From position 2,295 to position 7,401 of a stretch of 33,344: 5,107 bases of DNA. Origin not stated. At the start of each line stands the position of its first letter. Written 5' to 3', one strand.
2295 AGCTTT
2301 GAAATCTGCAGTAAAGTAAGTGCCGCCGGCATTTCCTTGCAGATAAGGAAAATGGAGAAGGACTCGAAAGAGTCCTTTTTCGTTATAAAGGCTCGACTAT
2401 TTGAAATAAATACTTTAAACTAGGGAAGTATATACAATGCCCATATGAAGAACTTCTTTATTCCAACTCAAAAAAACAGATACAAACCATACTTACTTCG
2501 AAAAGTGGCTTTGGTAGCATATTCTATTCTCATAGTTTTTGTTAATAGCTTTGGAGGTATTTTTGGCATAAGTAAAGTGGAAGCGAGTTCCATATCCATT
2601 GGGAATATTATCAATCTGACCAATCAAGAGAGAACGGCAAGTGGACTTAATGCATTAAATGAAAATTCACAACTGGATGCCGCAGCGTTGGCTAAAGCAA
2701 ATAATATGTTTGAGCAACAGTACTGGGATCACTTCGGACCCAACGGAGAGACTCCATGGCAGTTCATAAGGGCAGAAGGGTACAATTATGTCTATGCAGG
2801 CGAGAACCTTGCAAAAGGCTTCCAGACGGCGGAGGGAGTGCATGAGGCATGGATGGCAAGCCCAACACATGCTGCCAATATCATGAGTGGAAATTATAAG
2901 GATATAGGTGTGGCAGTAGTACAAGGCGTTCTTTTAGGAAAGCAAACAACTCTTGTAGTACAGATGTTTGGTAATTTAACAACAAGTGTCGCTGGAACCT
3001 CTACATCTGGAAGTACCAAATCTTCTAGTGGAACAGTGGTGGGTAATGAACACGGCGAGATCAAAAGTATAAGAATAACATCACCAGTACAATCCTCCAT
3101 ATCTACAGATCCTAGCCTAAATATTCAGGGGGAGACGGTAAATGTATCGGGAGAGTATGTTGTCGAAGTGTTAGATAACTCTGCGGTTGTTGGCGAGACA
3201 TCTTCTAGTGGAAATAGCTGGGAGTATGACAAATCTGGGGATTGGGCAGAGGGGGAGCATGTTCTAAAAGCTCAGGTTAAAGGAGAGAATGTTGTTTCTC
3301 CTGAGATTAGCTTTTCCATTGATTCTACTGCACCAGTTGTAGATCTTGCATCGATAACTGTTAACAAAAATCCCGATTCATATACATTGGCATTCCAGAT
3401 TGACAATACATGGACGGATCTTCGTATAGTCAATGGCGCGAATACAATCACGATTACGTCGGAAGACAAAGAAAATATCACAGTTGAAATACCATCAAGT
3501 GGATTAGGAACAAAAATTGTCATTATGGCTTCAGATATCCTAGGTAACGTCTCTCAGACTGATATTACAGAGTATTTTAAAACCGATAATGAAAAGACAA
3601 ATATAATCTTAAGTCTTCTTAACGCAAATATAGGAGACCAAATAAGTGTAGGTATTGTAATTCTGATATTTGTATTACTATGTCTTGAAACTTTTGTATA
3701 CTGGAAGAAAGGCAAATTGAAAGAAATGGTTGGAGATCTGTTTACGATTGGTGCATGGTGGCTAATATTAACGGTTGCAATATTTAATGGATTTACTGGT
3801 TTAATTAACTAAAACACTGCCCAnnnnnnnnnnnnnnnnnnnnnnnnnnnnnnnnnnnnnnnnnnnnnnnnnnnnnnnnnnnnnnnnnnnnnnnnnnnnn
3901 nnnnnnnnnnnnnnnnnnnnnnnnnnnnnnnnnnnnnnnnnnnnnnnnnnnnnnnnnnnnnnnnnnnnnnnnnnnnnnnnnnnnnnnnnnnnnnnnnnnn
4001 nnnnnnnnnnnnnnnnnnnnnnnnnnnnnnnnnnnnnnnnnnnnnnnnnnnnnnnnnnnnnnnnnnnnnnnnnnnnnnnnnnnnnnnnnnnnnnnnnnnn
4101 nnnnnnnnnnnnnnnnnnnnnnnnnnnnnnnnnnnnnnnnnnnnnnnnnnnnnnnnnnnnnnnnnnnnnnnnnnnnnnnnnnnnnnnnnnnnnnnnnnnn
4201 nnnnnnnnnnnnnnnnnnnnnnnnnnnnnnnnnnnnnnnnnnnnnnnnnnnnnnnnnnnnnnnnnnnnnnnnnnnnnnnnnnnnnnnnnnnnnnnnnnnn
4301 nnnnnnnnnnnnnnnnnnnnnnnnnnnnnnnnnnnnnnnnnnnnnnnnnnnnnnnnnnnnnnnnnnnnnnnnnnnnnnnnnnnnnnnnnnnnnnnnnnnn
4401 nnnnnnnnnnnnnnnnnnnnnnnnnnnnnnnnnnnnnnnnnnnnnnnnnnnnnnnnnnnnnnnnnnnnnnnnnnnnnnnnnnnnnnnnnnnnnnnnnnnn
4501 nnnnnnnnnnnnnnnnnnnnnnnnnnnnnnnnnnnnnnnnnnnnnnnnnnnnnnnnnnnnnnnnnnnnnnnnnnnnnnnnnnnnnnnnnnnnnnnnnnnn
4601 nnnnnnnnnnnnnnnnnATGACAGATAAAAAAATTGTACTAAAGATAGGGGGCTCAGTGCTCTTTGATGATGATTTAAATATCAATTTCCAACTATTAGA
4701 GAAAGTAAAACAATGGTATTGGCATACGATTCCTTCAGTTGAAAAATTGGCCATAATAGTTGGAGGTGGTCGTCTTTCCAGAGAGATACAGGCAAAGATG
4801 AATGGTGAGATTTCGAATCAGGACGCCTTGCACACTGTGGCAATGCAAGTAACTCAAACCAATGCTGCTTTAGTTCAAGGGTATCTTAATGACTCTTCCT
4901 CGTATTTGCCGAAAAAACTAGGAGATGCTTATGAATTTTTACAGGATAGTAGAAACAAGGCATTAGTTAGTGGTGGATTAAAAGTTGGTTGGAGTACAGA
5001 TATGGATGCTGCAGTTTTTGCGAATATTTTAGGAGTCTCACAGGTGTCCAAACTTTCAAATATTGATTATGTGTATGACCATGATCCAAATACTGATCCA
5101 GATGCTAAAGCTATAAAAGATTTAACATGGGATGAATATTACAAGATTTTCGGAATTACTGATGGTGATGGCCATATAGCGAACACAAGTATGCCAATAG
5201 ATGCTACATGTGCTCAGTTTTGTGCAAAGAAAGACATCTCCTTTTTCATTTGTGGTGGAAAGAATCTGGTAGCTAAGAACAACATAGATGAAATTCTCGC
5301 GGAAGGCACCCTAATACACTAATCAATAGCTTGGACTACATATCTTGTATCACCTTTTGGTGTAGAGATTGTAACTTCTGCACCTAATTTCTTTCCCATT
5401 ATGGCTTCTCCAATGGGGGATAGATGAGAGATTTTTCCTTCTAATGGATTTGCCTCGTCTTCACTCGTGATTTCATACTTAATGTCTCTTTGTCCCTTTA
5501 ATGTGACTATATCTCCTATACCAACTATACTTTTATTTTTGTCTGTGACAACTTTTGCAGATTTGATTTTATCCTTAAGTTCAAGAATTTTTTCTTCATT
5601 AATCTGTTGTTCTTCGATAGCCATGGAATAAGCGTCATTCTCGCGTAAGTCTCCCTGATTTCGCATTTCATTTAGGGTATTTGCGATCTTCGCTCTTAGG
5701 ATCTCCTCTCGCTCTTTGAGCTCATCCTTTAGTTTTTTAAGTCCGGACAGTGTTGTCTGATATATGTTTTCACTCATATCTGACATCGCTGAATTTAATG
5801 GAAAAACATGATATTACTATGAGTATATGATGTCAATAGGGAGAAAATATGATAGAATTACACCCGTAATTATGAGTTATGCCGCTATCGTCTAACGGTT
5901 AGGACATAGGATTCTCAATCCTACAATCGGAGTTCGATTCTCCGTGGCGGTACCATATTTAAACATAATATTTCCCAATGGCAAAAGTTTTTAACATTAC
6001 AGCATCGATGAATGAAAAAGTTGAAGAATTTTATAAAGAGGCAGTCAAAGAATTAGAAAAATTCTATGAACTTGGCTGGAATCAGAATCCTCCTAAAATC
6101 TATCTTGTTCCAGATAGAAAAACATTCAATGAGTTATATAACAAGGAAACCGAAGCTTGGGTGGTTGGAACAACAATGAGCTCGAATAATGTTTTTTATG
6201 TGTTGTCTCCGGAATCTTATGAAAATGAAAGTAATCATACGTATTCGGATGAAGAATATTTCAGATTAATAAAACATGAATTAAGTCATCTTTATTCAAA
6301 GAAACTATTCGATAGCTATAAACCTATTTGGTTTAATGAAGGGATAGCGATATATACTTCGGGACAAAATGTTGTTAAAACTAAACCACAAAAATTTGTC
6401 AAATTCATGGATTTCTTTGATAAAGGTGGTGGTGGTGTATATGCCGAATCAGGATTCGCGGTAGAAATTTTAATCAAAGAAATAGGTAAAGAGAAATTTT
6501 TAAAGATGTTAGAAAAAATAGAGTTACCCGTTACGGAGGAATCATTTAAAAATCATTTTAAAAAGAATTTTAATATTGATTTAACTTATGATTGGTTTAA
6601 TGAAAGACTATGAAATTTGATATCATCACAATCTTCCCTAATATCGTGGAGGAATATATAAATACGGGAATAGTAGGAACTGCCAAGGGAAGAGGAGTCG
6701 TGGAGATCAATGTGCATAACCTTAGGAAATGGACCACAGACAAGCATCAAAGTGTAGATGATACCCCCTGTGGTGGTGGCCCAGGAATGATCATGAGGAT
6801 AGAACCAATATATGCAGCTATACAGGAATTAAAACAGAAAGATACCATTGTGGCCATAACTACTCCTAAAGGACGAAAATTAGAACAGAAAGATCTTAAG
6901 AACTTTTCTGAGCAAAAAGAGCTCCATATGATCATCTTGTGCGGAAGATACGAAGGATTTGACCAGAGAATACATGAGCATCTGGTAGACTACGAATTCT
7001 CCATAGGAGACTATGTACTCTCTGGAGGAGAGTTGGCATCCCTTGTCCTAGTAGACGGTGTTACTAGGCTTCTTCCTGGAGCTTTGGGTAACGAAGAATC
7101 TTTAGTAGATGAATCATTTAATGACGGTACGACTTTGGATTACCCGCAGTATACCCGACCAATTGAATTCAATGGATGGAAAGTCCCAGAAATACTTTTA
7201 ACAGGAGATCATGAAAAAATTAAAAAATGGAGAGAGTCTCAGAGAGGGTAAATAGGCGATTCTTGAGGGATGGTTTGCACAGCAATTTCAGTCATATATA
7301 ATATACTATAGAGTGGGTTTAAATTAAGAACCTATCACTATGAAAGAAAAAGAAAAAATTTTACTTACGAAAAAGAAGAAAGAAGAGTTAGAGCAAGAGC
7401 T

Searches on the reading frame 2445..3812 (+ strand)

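Call 13: search_protein_families(library=pfam, proteins=[window:2445-3812:+])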
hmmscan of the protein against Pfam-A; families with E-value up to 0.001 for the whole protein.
window:2445-3812:+ (455 aa): 1 family
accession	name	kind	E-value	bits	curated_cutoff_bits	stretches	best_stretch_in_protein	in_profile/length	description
PF00188.32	CAP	-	2.8e-19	70.5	21.1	1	57-161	2-105/117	Cysteine-rich secretory protein family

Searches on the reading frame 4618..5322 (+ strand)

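Call 14: search_protein_families(library=ncbifam, proteins=[window:4618-5322:+])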
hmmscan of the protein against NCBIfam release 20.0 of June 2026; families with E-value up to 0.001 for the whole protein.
window:4618-5322:+ (234 aa): 4 families
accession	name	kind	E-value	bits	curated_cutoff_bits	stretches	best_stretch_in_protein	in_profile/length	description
TIGR02076.1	pyrH_arch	equivalog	2.3e-31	109.1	158.05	1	6-218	1-206/222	UMP kinase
TIGR02075.1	pyrH_bact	equivalog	1.9e-11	44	243.9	1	4-174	2-185/233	UMP kinase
TIGR01027.1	proB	equivalog_domain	1.1e-07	31.3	186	1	120-225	139-240/363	glutamate 5-kinase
NF040647.1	IPPK_Arch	equivalog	2.4e-07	30.3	120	0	78-176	116-203/259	isopentenyl phosphate kinase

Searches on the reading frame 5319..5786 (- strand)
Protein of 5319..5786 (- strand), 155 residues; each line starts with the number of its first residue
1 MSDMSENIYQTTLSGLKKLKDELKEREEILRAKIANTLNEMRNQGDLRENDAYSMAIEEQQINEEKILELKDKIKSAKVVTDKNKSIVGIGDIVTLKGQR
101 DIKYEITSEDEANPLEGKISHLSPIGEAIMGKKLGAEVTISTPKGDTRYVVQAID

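Call 74: search_protein_families(library=pfam, proteins=[window:5319-5786:-])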
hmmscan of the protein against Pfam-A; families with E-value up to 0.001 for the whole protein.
window:5319-5786:- (155 aa): 2 families
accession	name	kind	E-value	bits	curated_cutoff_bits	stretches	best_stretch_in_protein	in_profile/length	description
PF01272.25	GreA_GreB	-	4.9e-18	65.3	26.9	1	85-154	3-75/77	Transcription elongation factor, GreA/GreB, C-term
PF03449.20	GreA_GreB_N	-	9.1e-16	58.3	24.5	1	11-79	3-71/71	Transcription elongation factor, N-terminal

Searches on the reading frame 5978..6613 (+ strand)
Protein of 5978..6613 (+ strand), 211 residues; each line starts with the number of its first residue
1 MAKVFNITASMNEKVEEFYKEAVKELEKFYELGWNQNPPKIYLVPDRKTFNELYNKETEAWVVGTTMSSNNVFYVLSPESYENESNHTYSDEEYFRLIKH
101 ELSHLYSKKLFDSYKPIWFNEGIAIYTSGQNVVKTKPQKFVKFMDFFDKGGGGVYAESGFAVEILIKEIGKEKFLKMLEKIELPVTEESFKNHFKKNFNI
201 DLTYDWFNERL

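Call 14: search_protein_families(library=ncbifam, proteins=[window:5978-6613:+])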
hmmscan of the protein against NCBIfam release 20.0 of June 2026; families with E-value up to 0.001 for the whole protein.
window:5978-6613:+ (211 aa): 1 family
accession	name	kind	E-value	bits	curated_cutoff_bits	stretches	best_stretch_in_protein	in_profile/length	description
NF033876.2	flagella_HExxH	equivalog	0.00067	19.2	205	1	16-132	51-168/384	flagellinolysin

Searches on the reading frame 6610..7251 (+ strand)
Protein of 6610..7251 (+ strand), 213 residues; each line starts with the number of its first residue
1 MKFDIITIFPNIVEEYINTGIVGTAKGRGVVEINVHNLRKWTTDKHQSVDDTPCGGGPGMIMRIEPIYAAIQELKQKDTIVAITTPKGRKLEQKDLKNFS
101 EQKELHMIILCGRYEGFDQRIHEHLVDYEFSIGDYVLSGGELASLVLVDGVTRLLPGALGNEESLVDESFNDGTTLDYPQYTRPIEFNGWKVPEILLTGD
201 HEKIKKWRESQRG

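Call 14: search_protein_families(library=ncbifam, proteins=[window:6610-7251:+])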
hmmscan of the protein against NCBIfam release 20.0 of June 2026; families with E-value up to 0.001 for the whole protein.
window:6610-7251:+ (213 aa): 2 families
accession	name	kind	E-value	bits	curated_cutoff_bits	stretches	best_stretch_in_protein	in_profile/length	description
NF000648.1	PRK00026.1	equivalog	1.7e-86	288.9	220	1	1-211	1-208/221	tRNA (guanosine(37)-N1)-methyltransferase TrmD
TIGR00088.1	trmD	equivalog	1.6e-79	266.4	195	1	1-211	1-208/233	tRNA (guanosine(37)-N1)-methyltransferase TrmD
